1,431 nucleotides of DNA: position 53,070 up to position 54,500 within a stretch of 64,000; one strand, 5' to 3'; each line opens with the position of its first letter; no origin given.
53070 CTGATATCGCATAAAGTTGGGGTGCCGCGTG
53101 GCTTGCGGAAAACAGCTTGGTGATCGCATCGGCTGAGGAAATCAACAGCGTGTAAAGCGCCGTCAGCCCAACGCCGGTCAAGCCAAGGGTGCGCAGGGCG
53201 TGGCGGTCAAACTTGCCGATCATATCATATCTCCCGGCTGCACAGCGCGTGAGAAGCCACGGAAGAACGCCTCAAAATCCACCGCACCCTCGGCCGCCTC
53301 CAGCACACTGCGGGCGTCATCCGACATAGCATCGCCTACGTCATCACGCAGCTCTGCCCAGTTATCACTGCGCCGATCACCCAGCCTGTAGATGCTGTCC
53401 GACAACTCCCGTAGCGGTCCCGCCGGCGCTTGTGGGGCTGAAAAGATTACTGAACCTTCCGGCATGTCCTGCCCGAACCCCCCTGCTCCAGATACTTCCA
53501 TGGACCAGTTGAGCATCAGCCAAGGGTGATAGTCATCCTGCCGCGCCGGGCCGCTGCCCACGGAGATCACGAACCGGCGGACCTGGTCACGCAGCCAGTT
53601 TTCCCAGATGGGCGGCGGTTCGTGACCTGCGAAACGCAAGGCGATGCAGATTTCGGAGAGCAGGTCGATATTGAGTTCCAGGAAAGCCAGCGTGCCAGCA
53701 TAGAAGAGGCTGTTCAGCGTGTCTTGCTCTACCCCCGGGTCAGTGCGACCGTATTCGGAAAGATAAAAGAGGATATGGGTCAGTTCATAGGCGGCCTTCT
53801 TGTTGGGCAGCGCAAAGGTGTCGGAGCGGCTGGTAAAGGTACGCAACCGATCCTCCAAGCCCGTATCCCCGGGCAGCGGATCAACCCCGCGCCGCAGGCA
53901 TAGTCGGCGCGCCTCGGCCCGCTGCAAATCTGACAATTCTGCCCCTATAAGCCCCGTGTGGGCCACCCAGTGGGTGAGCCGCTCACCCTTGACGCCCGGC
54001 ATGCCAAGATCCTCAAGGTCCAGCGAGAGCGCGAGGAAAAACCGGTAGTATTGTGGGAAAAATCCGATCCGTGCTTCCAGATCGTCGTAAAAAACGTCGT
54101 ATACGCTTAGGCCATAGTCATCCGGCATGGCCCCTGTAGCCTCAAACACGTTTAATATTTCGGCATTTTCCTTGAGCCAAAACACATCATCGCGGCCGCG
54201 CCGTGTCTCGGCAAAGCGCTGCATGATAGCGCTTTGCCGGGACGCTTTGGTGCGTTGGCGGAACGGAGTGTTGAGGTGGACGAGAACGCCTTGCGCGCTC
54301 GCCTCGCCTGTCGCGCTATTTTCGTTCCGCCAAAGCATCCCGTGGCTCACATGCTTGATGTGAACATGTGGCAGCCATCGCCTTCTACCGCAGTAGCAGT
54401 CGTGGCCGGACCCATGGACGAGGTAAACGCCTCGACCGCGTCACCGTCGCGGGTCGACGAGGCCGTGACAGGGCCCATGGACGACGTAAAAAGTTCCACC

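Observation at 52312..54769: Compact precursor / unknown enzyme / DMT exporter operon with 4-nt overlaps at both junctions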

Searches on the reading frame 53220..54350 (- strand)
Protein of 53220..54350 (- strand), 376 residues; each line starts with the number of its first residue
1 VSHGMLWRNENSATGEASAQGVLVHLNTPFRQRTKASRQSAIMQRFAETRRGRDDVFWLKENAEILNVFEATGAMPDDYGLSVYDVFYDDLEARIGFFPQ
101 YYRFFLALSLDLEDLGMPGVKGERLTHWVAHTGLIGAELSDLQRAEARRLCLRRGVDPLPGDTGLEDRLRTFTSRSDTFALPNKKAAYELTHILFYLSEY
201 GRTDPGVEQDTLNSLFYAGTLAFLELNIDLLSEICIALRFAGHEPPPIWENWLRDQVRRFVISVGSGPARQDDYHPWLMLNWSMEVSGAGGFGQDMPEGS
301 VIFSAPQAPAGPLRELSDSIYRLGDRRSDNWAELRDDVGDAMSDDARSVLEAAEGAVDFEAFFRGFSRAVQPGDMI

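Call 3: search_protein_families(library=pfam, proteins=[window:53220-54350:-], max_evalue=1)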
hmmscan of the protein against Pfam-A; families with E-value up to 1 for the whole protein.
window:53220-54350:- (376 aa): 2 families
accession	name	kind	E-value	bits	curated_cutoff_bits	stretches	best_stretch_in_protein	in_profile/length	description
PF21843.2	DUF6902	-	2.1e-143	478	27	1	23-369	4-351/351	Domain of unknown function (DUF6902)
PF21836.2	DUF6895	-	4e-18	66.2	23.8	1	86-247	68-232/289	Domain of unknown function (DUF6895)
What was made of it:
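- On DUF6895 peptide epimerase family: PF21843 (DUF6902) scores 478 bits (call 3).
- Closest known: Lasso-peptide tailoring epimerase of the DUF6895 family. Same: B matches the DUF6895 Pfam model above its gathering score (66.2 against 23.8 bits, call 3).
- DUF6902 at 2e-143, plus DUF6895 at 66 bits against a 23.8-bit cut-off (call 3).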

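Call 4: search_protein_families(library=ncbifam, proteins=[window:53220-54350:-], max_evalue=1)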
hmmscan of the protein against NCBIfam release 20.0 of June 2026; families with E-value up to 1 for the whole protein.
window:53220-54350:- (376 aa): 0 families

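Call 8: find_homologous_proteins(query=window:53220-54350:-)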
Query window:53220-54350:- (376 aa): 1415 proteins with E <= 0.001 among 8000 candidates; the best 120 are listed.
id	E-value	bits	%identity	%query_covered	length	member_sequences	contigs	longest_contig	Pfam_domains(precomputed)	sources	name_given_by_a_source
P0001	7.6e-252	853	100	99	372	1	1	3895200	PF21843.3,PF21836.3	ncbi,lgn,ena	-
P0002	4.6e-169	580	70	98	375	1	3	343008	PF21843.3,PF21836.3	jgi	jgi:hypothetical protein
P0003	1.6e-166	572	71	95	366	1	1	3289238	PF21843.3,PF21836.3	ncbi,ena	-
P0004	2.3e-164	565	71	97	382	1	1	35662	PF21843.3,PF21836.3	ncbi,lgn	ncbi:MAG: hypothetical protein AAF641_13730 [Pseudomonadota bacterium]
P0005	2.5e-164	565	69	96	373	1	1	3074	PF21843.3,PF21836.3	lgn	-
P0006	1.0e-163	563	69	97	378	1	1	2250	PF21843.3,PF21836.3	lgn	-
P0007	3.9e-162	558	68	94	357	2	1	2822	PF21843.3,PF21836.3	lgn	-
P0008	3.4e-161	554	67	99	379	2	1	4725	PF21843.3,PF21836.3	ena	-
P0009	9.9e-161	553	70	94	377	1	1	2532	PF21843.3,PF21836.3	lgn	-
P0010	1.0e-160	553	67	98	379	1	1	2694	PF21843.3,PF21836.3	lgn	-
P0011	4.4e-160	551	67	97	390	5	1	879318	PF21843.3,PF21836.3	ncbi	ncbi:MAG: hypothetical protein AAFY35_05775 [Pseudomonadota bacterium]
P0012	5.1e-160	551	68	98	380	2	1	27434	PF21843.3,PF21836.3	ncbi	ncbi:MAG: hypothetical protein AAFZ04_01525 [Pseudomonadota bacterium]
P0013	1.1e-159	549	69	95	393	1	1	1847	PF21843.3,PF21836.3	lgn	-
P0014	1.5e-159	549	69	94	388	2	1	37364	PF21843.3,PF21836.3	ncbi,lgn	ncbi:MAG: hypothetical protein AAF382_06075 [Pseudomonadota bacterium]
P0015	2.5e-159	548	68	99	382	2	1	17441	PF21843.3,PF21836.3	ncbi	ncbi:MAG: hypothetical protein AAF280_07225 [Pseudomonadota bacterium]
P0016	1.1e-158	546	68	93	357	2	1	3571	PF21843.3,PF21836.3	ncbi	-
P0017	5.3e-156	537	68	94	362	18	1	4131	PF21843.3,PF21836.3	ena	-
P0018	4.6e-154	531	66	93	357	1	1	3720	PF21843.3,PF21836.3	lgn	-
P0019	8.1e-154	530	66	94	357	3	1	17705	PF21843.3,PF21836.3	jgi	jgi:hypothetical protein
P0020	3.3e-153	528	65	94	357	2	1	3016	PF21843.3,PF21836.3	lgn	-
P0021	3.3e-153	528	65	94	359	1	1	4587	PF21843.3,PF21836.3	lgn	-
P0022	2.6e-152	525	65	94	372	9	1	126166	PF21843.3,PF21836.3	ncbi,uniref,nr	ncbi:DUF6902 family protein [Roseovarius amoyensis]|uniref:DUF6902 family protein n=1 Tax=Roseovariu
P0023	1.7e-151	522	65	94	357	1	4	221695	PF21843.3,PF21836.3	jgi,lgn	-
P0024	4.3e-151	521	65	93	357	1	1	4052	PF21843.3,PF21836.3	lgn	-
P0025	5.0e-151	521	64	94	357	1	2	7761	PF21843.3,PF21836.3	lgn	-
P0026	2.9e-150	518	64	94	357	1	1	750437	PF21843.3,PF21836.3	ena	-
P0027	3.3e-150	518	65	94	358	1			PF21843.3,PF21836.3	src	-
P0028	2.3e-149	515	64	93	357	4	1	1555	PF21843.3,PF21836.3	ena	-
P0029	3.7e-149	515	63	94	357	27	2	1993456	PF21843.3,PF21836.3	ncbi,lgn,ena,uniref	ncbi:DUF6902 family protein [Roseovarius sp.]|uniref:DUF6902 family protein n=1 Tax=Roseovarius sp. 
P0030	2.8e-148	512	69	88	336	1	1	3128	PF21843.3,PF21836.3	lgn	-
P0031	3.0e-148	512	65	94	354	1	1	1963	PF21843.3,PF21836.3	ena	-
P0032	3.7e-148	512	65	94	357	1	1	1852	PF21843.3,PF21836.3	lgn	-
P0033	1.8e-147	509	69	88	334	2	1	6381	PF21843.3,PF21836.3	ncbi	-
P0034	2.4e-147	509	65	93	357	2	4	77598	PF21843.3,PF21836.3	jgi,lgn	-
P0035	2.8e-146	505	63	94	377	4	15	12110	PF21843.3,PF21836.3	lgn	-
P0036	4.1e-146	505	68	88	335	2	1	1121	PF21843.3,PF21836.3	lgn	-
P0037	6.7e-146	504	64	94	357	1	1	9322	PF21843.3,PF21836.3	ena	-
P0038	1.2e-145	503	64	90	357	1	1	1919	PF21843.3,PF21836.3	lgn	-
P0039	5.6e-145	501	62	94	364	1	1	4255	PF21843.3,PF21836.3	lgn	-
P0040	6.6e-143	494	64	93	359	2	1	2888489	PF21843.3,PF21836.3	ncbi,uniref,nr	ncbi:hypothetical protein FDP25_00905 [Roseovarius sp. A21]|uniref:Uncharacterized protein n=1 Tax=R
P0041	2.0e-141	489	64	93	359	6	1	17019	PF21843.3,PF21836.3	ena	-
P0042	2.4e-141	489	65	92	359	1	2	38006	PF21843.3,PF21836.3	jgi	jgi:hypothetical protein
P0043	7.6e-141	487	64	93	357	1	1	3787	PF21843.3,PF21836.3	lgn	-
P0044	7.8e-141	487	62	93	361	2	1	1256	PF21843.3,PF21836.3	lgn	-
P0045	2.8e-140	486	62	93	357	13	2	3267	PF21843.3,PF21836.3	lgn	-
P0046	4.6e-140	485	64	92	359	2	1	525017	PF21843.3,PF21836.3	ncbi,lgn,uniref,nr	ncbi:hypothetical protein [Roseovarius sp. MMSF_3281]|uniref:DUF6902 family protein n=1 Tax=Roseovar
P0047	6.1e-140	484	64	94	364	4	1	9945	PF21843.3,PF21836.3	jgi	jgi:hypothetical protein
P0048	7.1e-140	484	61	94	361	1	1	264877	PF21843.3,PF21836.3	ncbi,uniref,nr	ncbi:DUF6902 family protein [Roseovarius aestuariivivens]|uniref:DUF6902 family protein n=1 Tax=Rose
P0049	7.2e-140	484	62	94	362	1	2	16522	PF21843.3,PF21836.3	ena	-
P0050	8.2e-139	481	63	92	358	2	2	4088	PF21843.3,PF21836.3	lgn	-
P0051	6.4e-138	478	61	94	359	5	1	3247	PF21843.3,PF21836.3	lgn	-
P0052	1.2e-137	477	61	92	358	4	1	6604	PF21843.3,PF21836.3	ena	-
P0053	1.7e-137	476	58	94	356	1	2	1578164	PF21843.3,PF21836.3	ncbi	-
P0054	1.8e-137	476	61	94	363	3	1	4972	PF21843.3,PF21836.3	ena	-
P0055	7.1e-137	474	61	92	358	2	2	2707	PF21843.3,PF21836.3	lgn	-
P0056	8.6e-137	474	61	93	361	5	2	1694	PF21843.3,PF21836.3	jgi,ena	-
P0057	8.9e-137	474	60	95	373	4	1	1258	PF21843.3,PF21836.3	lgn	-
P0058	1.1e-136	474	63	93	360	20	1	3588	PF21843.3,PF21836.3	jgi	-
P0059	2.1e-136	473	60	94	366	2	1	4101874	PF21843.3,PF21836.3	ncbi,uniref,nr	ncbi:DUF6902 family protein [Roseovarius arcticus]|uniref:DUF6902 family protein n=1 Tax=Roseovarius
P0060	3.5e-136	472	60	92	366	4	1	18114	PF21843.3,PF21836.3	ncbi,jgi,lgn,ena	-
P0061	5.5e-136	471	60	92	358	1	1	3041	PF21843.3,PF21836.3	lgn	-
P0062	1.4e-135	470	61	92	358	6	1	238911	PF21843.3,PF21836.3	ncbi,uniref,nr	ncbi:hypothetical protein DQW77_01755 [Roseovarius sp. TE539]|uniref:DUF6902 family protein n=1 Tax=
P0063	2.0e-135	470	60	93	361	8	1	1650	PF21843.3,PF21836.3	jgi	-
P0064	2.5e-135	469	60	92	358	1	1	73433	PF21843.3,PF21836.3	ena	-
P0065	7.9e-135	468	58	94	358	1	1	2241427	PF21843.3,PF21836.3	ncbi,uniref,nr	ncbi:hypothetical protein [Roseovarius sp. EL26]|uniref:DUF6902 family protein n=1 Tax=Roseovarius s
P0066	9.4e-135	467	61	93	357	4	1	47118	PF21843.3,PF21836.3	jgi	jgi:hypothetical protein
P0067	1.4e-134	467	60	93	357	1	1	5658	PF21843.3,PF21836.3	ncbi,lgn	ncbi:MAG: hypothetical protein AAFW87_14010 [Pseudomonadota bacterium]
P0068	2.0e-134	466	61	92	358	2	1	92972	PF21843.3,PF21836.3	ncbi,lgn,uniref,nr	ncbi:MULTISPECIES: hypothetical protein [unclassified Roseovarius]|uniref:DUF6902 family protein n=1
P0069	2.6e-134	466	60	92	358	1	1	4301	PF21843.3,PF21836.3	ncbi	-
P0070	4.2e-134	465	58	94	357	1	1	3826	PF21843.3,PF21836.3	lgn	-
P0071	7.7e-134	464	61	92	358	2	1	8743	PF21843.3,PF21836.3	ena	-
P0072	7.8e-134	464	60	92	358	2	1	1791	PF21843.3,PF21836.3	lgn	-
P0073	1.1e-133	464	59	92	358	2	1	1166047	PF21843.3,PF21836.3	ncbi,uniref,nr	ncbi:hypothetical protein [uncultured Roseovarius sp.]|uniref:DUF6902 family protein n=1 Tax=uncultu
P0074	1.4e-133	464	60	93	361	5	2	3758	PF21843.3,PF21836.3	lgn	-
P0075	1.5e-133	463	60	92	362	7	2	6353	PF21843.3,PF21836.3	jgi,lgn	-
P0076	1.9e-133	463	59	94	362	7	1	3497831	PF21843.3,PF21836.3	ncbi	-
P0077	2.2e-133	463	60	93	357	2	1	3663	PF21843.3,PF21836.3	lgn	-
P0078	2.8e-133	463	59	93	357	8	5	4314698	PF21843.3,PF21836.3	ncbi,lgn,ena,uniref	ncbi:DUF6902 family protein [Roseovarius sp.]|uniref:DUF6902 family protein n=1 Tax=Roseovarius sp. 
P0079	3.7e-133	462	60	92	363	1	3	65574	PF21843.3,PF21836.3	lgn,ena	-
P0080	1.3e-132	460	58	92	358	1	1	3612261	PF21843.3,PF21836.3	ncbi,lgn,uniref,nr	ncbi:hypothetical protein K1T73_08930 [Roseovarius sp. SCSIO 43702]|uniref:DUF6902 family protein n=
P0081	1.5e-132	460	60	92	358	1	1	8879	PF21843.3,PF21836.3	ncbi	-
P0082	2.2e-132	460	59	92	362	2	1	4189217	PF21843.3,PF21836.3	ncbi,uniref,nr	ncbi:DUF6902 family protein [Roseovarius sp. Pro17]|uniref:DUF6902 family protein n=1 Tax=Roseovariu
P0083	2.4e-132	459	59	94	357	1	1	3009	PF21843.3,PF21836.3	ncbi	-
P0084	5.0e-132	458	60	93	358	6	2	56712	PF21843.3,PF21836.3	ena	-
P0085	1.5e-131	457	58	94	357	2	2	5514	PF21843.3,PF21836.3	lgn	-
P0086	1.6e-131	457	60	92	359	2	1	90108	PF21843.3,PF21836.3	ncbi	-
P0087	1.8e-131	457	59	92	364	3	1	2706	PF21843.3,PF21836.3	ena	-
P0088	3.1e-131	456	60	92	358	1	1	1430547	PF21843.3,PF21836.3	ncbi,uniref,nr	ncbi:hypothetical protein D6850_05945 [Roseovarius spongiae]|uniref:Uncharacterized protein n=1 Tax=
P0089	4.6e-131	455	59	92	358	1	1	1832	PF21843.3,PF21836.3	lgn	-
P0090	6.4e-131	455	59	92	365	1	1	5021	PF21843.3,PF21836.3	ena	-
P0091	6.9e-131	455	59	93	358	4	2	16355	PF21843.3,PF21836.3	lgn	-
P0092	7.2e-131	455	59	93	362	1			PF21843.3,PF21836.3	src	-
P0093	1.2e-130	454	58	95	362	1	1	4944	PF21843.3,PF21836.3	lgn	-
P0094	1.3e-130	454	60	92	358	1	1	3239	PF21843.3,PF21836.3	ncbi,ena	-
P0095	1.3e-130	454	59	94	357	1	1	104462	PF21843.3,PF21836.3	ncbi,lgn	ncbi:MAG: DUF6902 family protein [Roseovarius sp.]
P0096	2.2e-130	453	59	94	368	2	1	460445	PF21843.3,PF21836.3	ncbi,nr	ncbi:hypothetical protein OO012_03190 [Rhodobacteraceae bacterium KMM 6894]|nr:hypothetical protein 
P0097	2.3e-130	453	59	92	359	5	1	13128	PF21843.3,PF21836.3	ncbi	-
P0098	2.3e-130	453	58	93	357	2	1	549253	PF21843.3,PF21836.3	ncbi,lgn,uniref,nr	ncbi:hypothetical protein ROA7450_00466 [Roseovarius albus]|uniref:Uncharacterized protein n=2 Tax=R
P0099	2.8e-130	453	59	92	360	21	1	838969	PF21843.3,PF21836.3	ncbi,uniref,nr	ncbi:hypothetical protein KO491_15840 [Roseovarius nubinhibens]|uniref:DUF6902 family protein n=1 Ta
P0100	4.5e-130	452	59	92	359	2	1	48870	PF21843.3,PF21836.3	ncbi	-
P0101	6.0e-130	452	57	94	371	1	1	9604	PF21843.3,PF21836.3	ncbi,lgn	ncbi:MAG: hypothetical protein AAF678_06615 [Pseudomonadota bacterium]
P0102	7.9e-130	451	59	92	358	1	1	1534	PF21843.3,PF21836.3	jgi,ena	-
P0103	9.1e-130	451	59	92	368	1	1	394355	PF21843.3,PF21836.3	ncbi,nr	ncbi:hypothetical protein O4H61_02800 [Roseovarius aestuarii]|nr:hypothetical protein [Roseovarius a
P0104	2.4e-129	450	59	92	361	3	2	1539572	PF21843.3,PF21836.3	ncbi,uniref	ncbi:DUF6902 family protein [Roseovarius aquimarinus]|uniref:DUF6902 family protein n=2 Tax=Roseovar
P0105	3.0e-129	449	59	92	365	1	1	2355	PF21843.3,PF21836.3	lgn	-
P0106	3.8e-129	449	58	94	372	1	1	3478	PF21843.3,PF21836.3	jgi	-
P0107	4.1e-129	449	58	92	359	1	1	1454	PF21843.3,PF21836.3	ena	-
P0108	6.5e-129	448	59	92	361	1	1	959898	PF21843.3,PF21836.3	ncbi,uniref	ncbi:DUF6902 family protein [Roseovarius sp. S4756]|uniref:DUF6902 family protein n=1 Tax=Roseovariu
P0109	7.9e-129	448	58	92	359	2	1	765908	PF21843.3,PF21836.3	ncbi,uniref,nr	ncbi:hypothetical protein DC366_00520 [Pelagivirga sediminicola]|uniref:Uncharacterized protein n=2 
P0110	1.0e-128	448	60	92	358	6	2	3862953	PF21843.3,PF21836.3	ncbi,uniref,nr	ncbi:hypothetical protein G5B38_03835 [Pseudohalocynthiibacter aestuariivivens]|uniref:Iron-containi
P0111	1.2e-128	447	59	94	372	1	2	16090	PF21843.3,PF21836.3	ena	-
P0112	1.3e-128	447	58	93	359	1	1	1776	PF21843.3,PF21836.3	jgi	jgi:hypothetical protein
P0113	1.3e-128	447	58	93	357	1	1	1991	PF21843.3,PF21836.3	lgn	-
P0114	1.5e-128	447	58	92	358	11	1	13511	PF21843.3,PF21836.3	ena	-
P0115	2.9e-128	446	58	94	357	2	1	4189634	PF21843.3,PF21836.3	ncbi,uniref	ncbi:DUF6902 family protein [Roseovarius sp. B08]|uniref:DUF6902 family protein n=1 Tax=Roseovarius 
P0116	2.9e-128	446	57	92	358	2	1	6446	PF21843.3,PF21836.3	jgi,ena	-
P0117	3.1e-128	446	58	92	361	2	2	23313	PF21843.3,PF21836.3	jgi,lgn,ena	-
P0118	3.1e-128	446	57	94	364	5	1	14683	PF21843.3,PF21836.3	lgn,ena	-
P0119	4.9e-128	445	58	92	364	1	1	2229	PF21843.3,PF21836.3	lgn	-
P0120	5.7e-128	445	56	94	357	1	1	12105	PF21843.3,PF21836.3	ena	-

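Call 12: find_related_loci(query=A1, collection=genome_contigs, flank=4000)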
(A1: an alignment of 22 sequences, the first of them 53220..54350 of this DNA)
Query A1 (376 aa) in genome_contigs; peptide patterns used: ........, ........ (x = any residue, [..] = any of these).
599 stretches matched a pattern (row limit reached: there are more); 577 encode a relative of the query (tblastn E <= 1e-3); the best 80 are kept; 80 distinct loci.
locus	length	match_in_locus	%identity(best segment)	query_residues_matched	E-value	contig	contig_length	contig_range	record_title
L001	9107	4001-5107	70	5-373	3e-170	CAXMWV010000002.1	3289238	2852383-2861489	MAG: uncultured Roseovarius sp. isolate fde22e01-18c0-43d8-9862-eb9c591a2007 genome assembly, contig: contig_2, whole ge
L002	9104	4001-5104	67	11-375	7e-164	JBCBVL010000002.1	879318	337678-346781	MAG: Pseudomonadota bacterium isolate J06643_10 NODE_2_length_879318_cov_25.081446, whole genome shotgun sequence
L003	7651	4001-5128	68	5-375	3e-162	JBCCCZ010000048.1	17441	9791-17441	MAG: Pseudomonadota bacterium isolate P01_A01_bin.71 k141_767129_length_17441_cov_27.4272, whole genome shotgun sequence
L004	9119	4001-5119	68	5-372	4e-160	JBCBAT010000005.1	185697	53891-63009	MAG: Pseudomonadota bacterium isolate J06573_8 NODE_5_length_185697_cov_9.151918, whole genome shotgun sequence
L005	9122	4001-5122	66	1-372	3e-159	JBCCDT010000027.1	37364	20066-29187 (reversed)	MAG: Pseudomonadota bacterium isolate P01_A01_bin.90 k141_1817669_length_37364_cov_56.2025, whole genome shotgun sequenc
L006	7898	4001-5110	65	5-373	3e-159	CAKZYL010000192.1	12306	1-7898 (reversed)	MAG TPA_asm: uncultured Roseovarius sp. isolate SRR3401492_bin.74_CONCOCT_v1.1_MAG genome assembly, contig: ERZ1740065.2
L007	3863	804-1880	71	19-375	9e-164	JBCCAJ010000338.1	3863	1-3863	MAG: Pseudomonadota bacterium isolate P01_A01_bin.138 k141_585109_length_3863_cov_112.0000, whole genome shotgun sequenc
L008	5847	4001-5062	71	21-372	1e-157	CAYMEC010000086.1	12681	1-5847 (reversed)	MAG TPA_asm: uncultured Roseovarius sp. isolate SRP135972_co2_199 genome assembly, contig: NODE_5424_length_12681_cov_14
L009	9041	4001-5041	64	23-369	2e-152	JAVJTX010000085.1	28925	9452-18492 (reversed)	MAG: Roseovarius sp. isolate B1-GNL1-10 k141_47424, whole genome shotgun sequence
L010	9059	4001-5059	65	21-373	1e-151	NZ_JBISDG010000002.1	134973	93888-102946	Roseovarius sp. SYSU LYC5162 NODE_2_length_134973_cov_148.411139, whole genome shotgun sequence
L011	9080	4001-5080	62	16-375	3e-151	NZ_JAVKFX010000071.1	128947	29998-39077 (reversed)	MAG: Roseovarius sp. isolate F1-TOW-12 k141_8967, whole genome shotgun sequence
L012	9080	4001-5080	62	16-375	3e-152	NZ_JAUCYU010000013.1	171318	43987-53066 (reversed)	MAG: Roseovarius sp. isolate CCMP836_Bin15_nofgap NODE_76_length_171318_cov_389.280078, whole genome shotgun sequence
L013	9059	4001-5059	62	16-368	3e-150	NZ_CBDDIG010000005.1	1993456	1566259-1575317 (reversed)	MAG: Roseovarius sp. isolate fcab3373-aa6d-4bec-b16a-1d9be85aad6f contig_5, whole genome shotgun sequence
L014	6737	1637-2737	64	11-373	8e-148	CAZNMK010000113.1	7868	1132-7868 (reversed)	MAG TPA_asm: uncultured Roseovarius sp. isolate binchicken_co286_18 genome assembly, contig: NODE_10216_length_7868_cov_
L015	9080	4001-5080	58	16-375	4e-144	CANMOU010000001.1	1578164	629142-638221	uncultured Roseovarius sp. isolate 95.fasta genome assembly, contig: NODE_1, whole genome shotgun sequence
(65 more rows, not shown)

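Call 17: search_solved_structures(query=A1, max_evalue=10, show_alignments=2)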
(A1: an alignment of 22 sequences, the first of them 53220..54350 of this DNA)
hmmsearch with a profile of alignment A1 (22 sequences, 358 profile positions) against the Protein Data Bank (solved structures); distinct sequences matched with E-value up to 10: 1.
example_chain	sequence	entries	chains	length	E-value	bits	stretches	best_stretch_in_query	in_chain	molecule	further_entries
2do1_A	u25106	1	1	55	0.79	11.6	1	114-156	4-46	Nuclear protein Hcc-1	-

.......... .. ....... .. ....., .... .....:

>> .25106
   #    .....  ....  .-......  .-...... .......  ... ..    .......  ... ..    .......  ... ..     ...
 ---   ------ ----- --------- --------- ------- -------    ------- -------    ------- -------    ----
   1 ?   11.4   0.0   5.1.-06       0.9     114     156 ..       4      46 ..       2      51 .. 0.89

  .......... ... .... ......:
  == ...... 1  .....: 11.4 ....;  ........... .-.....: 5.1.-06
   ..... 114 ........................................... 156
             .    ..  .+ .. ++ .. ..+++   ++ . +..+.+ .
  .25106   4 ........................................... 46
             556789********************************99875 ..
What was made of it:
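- Tried and rejected: A profile search against PDB sequences gave only a chance hit (call 17).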

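Call 26: predict_structure(alignment_id=A1)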
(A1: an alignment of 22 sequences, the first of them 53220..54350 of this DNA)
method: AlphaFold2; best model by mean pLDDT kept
length: 376 residues; sequences in the alignment: 22
mean_pLDDT: 87.4   pTM: 0.85
mean pLDDT of the five models: 87.4, 85.5, 84.8, 77.8, 77.1
residues with pLDDT >= 90: 269; 70-90: 65; 50-70: 14; < 50: 28
segments of 3 or more residues with pLDDT < 50: 1-28
pLDDT, mean of each block of 10 residues (from residue 1): 35 39 44 87 90 82 94 88 93 92 96 95 97 92 96 95 95 91 93 97 95 97 96 98 97 95 81 92 95 89 85 91 88 92 93 93 82 63
secondary structure, 60 per line:
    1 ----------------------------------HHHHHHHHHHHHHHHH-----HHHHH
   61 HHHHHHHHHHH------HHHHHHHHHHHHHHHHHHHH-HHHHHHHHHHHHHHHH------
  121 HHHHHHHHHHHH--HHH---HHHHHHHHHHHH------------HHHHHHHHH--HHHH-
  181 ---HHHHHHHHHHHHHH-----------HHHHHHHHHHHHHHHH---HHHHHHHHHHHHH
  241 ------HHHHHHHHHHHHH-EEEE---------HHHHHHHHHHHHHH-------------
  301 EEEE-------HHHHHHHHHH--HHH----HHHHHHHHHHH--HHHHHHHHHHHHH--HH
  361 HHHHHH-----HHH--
elements in order: H35-50 H56-71 H78-97 H99-114 H121-132 H141-152 H165-173 H176-179 H184-197 H209-224 H228-240 H247-259 E261-264 H274-287 E301-304 H312-321 H331-341 H344-356 H359-366
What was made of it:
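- Confident all-alpha AlphaFold model (call 26).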
